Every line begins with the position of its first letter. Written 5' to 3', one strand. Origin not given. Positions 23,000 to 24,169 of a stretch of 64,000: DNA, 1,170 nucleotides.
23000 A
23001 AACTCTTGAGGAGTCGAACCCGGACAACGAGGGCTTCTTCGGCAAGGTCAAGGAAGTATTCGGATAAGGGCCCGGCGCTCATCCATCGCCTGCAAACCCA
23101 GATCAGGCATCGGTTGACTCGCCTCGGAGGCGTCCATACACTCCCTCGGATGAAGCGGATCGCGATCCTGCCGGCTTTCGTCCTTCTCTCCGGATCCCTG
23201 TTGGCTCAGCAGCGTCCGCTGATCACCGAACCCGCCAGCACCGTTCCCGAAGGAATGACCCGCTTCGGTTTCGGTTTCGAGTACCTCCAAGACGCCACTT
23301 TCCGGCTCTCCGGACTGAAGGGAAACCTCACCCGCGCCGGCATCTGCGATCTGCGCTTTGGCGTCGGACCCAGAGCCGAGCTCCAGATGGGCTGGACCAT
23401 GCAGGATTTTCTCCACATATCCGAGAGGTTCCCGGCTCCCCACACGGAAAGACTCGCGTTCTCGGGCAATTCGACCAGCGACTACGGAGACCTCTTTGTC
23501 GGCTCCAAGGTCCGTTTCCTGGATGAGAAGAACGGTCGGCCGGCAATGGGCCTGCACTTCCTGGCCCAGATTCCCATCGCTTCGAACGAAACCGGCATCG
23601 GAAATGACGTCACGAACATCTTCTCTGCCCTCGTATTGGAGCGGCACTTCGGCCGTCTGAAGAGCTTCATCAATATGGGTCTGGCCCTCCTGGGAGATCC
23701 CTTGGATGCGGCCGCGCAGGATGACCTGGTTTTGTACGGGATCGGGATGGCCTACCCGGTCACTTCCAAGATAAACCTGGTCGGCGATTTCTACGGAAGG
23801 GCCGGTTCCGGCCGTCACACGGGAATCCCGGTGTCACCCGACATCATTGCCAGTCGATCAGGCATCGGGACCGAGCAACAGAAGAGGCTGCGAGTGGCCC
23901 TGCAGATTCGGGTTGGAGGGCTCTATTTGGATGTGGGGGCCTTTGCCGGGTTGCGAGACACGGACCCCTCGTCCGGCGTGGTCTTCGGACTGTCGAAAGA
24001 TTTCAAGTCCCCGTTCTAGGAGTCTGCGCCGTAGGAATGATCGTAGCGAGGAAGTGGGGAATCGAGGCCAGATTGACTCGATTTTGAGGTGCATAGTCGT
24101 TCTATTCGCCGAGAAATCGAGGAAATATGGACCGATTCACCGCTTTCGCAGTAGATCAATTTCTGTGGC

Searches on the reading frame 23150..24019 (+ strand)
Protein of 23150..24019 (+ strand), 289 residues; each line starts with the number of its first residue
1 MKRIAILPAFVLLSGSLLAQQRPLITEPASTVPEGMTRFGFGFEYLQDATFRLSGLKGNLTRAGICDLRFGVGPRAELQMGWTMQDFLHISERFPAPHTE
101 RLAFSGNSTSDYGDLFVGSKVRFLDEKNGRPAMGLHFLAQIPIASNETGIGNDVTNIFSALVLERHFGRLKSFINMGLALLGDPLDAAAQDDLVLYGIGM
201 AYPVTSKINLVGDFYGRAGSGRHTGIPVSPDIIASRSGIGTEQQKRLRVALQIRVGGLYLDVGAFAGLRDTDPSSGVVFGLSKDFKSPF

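Call 82: find_encoding_contigs(protein=window:23150-24019:+, flank=1500, max_places=6)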
Protein window:23150-24019:+ (289 aa): no gene with exactly this product is on record in the collection.
